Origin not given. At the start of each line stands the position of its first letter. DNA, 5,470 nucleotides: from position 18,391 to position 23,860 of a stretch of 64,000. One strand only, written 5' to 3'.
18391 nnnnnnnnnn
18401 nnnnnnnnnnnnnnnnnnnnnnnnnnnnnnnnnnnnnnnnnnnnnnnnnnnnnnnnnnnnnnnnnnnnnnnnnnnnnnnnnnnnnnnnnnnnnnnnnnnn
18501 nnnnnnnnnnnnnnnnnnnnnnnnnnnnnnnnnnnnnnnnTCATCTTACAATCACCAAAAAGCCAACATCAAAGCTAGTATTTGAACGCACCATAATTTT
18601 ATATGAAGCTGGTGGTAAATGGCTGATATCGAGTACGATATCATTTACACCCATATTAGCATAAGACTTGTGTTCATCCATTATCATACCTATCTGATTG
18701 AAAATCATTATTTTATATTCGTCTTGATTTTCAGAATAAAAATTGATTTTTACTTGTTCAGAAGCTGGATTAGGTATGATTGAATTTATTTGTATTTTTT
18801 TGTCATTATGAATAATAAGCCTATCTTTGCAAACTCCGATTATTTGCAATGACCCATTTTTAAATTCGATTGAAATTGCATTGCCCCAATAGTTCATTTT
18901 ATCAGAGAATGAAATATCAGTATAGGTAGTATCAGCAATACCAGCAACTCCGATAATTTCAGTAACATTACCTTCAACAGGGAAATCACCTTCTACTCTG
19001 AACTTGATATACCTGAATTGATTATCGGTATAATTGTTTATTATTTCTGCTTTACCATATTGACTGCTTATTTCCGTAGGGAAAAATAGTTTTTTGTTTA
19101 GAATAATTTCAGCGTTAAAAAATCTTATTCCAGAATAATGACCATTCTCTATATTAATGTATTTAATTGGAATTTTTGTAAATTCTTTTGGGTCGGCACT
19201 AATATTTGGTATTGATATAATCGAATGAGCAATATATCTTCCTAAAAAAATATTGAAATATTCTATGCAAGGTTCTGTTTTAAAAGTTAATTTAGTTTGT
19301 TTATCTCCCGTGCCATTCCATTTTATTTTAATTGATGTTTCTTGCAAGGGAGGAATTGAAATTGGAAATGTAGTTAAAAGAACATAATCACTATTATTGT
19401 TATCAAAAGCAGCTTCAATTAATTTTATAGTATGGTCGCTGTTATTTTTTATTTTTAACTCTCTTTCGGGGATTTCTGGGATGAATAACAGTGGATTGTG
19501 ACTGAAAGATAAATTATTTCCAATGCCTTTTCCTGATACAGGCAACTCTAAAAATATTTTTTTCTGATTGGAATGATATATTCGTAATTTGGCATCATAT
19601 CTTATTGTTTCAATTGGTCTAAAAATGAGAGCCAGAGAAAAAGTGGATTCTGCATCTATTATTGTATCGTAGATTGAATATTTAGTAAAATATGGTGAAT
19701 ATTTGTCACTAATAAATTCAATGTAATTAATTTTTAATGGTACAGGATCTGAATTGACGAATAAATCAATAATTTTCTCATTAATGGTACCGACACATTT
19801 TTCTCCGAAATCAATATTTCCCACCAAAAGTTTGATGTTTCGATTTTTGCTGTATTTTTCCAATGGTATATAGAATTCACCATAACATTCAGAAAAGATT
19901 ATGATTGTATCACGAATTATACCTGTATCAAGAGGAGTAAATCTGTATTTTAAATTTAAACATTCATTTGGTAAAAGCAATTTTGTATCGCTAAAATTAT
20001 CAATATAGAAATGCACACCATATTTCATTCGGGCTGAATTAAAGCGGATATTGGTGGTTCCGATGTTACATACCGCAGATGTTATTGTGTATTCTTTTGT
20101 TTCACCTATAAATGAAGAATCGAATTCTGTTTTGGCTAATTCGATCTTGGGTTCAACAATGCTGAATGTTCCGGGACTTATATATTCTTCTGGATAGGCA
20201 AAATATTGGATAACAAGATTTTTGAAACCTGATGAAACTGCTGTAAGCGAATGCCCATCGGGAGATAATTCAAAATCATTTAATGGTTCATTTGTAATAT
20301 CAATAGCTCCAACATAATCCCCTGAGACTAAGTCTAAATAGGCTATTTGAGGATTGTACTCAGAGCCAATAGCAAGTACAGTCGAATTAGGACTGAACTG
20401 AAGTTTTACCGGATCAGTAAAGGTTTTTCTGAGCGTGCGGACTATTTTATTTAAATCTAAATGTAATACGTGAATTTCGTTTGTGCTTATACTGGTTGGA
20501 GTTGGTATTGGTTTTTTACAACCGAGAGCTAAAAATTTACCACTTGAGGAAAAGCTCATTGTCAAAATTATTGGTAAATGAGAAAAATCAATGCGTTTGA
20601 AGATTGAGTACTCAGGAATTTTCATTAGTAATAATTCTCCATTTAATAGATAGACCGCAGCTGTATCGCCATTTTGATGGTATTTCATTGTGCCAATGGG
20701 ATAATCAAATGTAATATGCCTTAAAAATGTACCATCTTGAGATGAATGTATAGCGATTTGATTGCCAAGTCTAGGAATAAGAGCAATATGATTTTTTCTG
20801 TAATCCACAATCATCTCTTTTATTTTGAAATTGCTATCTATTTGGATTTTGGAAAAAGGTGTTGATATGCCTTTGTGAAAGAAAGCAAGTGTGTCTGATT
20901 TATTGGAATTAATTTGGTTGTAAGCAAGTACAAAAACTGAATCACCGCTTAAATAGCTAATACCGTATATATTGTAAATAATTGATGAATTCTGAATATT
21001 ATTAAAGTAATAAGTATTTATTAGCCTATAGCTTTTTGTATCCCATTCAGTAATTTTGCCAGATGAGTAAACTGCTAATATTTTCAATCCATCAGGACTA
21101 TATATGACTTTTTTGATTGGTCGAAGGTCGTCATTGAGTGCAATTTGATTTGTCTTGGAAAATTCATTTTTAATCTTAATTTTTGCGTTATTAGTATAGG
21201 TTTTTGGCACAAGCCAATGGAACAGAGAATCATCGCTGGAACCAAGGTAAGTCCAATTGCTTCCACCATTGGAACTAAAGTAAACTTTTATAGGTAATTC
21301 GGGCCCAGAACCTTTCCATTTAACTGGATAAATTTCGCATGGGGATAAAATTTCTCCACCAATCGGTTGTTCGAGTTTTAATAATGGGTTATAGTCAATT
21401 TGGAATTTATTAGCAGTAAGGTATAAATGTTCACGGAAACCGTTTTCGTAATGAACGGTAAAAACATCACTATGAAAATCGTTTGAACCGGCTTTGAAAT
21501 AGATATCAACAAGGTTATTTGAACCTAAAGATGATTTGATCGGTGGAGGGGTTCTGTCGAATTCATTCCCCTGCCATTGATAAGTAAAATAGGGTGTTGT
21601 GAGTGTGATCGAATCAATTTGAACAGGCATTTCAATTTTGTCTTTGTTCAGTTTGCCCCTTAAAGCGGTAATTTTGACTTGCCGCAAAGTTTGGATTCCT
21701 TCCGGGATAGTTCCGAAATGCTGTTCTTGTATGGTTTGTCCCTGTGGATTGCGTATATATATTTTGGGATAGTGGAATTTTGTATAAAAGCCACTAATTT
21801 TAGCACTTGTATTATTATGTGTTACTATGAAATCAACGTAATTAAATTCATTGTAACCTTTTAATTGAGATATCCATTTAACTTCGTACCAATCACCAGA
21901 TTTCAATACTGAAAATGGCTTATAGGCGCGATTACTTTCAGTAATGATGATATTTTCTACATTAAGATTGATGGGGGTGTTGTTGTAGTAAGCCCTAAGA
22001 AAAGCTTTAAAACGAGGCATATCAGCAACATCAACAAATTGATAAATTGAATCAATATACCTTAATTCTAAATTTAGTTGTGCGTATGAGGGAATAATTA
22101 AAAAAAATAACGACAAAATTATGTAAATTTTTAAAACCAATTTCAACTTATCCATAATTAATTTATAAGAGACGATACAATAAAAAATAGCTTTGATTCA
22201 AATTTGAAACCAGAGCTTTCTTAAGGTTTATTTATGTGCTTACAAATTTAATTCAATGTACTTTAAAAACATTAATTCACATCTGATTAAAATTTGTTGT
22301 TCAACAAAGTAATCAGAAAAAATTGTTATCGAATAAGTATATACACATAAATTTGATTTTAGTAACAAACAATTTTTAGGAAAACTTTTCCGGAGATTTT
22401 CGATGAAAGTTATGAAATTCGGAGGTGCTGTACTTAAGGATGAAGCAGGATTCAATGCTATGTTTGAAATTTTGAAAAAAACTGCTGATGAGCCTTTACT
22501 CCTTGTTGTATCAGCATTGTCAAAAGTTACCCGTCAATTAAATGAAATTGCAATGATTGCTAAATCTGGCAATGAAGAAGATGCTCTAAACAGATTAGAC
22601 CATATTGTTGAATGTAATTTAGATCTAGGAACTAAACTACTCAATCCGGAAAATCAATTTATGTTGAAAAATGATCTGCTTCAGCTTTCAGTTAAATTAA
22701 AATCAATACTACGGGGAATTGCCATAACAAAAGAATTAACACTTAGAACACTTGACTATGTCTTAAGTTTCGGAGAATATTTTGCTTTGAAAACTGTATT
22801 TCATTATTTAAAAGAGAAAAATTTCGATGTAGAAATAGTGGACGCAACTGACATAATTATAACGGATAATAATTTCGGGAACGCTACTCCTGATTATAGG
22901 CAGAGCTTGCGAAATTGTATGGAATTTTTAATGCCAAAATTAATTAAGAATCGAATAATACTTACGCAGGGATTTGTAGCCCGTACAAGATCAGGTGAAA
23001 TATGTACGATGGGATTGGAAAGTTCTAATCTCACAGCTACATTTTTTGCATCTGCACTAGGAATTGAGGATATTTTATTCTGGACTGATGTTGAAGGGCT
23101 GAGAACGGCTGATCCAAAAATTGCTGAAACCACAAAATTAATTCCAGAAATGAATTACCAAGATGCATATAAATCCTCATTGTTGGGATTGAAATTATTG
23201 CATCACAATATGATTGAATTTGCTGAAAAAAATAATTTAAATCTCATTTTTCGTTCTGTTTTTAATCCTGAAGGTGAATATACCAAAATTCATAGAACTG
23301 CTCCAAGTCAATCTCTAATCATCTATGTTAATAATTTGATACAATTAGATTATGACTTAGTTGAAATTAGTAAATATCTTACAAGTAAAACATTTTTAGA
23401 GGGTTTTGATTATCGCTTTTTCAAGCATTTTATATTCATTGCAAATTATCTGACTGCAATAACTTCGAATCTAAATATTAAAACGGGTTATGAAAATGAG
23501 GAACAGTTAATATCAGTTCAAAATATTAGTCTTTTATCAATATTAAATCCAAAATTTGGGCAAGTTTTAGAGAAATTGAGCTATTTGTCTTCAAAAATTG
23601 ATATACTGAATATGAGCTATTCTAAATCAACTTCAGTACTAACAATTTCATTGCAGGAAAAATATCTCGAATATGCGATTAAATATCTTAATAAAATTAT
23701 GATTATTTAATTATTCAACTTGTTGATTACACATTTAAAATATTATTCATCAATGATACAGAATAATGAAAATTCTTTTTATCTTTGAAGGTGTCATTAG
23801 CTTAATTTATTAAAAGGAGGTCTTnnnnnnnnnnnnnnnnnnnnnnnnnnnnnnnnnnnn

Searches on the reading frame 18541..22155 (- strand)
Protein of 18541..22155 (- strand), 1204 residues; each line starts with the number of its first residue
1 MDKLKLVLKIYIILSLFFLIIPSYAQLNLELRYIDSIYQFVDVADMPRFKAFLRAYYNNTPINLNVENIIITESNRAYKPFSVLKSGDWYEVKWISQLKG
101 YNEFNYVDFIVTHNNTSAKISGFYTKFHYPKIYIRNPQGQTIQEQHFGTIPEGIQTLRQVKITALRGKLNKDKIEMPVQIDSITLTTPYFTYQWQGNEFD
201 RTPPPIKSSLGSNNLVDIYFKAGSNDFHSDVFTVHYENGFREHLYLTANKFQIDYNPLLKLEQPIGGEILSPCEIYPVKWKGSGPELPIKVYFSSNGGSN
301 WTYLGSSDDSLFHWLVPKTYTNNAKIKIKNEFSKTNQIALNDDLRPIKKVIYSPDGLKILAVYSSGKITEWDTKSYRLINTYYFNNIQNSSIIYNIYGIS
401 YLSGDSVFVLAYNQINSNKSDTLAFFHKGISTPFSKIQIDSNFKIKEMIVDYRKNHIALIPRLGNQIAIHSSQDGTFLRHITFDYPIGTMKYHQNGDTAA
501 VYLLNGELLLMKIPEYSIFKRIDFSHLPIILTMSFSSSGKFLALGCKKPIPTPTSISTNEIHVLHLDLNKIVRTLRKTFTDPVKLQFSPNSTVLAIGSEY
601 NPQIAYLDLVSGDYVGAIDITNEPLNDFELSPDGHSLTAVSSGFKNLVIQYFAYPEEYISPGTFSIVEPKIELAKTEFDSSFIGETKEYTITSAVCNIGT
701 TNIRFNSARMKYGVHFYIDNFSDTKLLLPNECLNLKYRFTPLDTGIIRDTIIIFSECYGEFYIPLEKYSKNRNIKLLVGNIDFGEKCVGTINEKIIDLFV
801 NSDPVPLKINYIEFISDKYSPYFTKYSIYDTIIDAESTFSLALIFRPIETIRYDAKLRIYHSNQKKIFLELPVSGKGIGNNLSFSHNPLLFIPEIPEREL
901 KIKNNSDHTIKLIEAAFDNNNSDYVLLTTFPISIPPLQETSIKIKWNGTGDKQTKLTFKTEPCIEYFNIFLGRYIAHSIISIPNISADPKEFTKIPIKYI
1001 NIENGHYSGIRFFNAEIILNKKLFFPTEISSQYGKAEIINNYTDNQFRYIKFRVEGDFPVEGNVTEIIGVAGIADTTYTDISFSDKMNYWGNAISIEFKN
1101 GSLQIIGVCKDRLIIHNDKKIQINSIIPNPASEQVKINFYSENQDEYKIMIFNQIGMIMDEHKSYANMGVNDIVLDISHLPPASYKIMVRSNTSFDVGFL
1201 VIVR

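Call 5: search_protein_families(library=pfam, proteins=[window:18541-22155:-], max_evalue=0.001)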
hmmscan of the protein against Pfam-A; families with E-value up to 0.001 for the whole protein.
window:18541-22155:- (1204 aa): 6 families
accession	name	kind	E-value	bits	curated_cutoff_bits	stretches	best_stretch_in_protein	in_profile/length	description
PF25174.1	Beta-prop_THOC3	-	2.8e-08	33.5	305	1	465-638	110-270/272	THOC3 beta-propeller domain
PF23414.1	Beta-prop_EML_2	-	6.6e-08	32.7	90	0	466-547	21-101/266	Echinoderm microtubule-associated protein second beta-propeller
PF18962.6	Por_Secre_tail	-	1.2e-07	32.3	27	1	1126-1193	1-66/75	Secretion system C-terminal sorting domain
PF12894.13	ANAPC4_WD40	-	2.4e-05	24.9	22.9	0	557-623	15-81/91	Anaphase-promoting complex subunit 4 WD40 domain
PF22073.2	Cep192_D4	-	0.00013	22.6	35.5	0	826-877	59-111/112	Cep192 domain 4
PF15780.11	ASH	-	0.00014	22.5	27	0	896-949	25-77/98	Abnormal spindle-like microcephaly-assoc'd, ASPM-SPD-2-Hydin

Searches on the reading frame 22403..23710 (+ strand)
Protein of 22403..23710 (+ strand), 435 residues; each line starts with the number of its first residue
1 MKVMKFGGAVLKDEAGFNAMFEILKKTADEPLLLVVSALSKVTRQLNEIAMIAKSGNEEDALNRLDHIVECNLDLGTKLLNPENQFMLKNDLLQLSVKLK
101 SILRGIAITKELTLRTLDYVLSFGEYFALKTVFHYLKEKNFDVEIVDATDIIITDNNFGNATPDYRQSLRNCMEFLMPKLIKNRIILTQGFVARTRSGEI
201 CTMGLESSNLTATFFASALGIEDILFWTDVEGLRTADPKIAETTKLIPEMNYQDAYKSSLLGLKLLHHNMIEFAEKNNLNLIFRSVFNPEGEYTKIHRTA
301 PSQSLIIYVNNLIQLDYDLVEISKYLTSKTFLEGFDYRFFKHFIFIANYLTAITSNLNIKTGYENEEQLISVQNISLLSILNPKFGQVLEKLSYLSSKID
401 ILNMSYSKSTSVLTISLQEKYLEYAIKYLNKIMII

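Call 5: search_protein_families(library=pfam, proteins=[window:22403-23710:+], max_evalue=0.001)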
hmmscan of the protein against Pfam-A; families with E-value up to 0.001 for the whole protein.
window:22403-23710:+ (435 aa): 1 family
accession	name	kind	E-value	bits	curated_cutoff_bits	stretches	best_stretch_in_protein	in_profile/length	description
PF00696.33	AA_kinase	-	9.1e-32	111.1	24.9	1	2-283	3-232/234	Amino acid kinase family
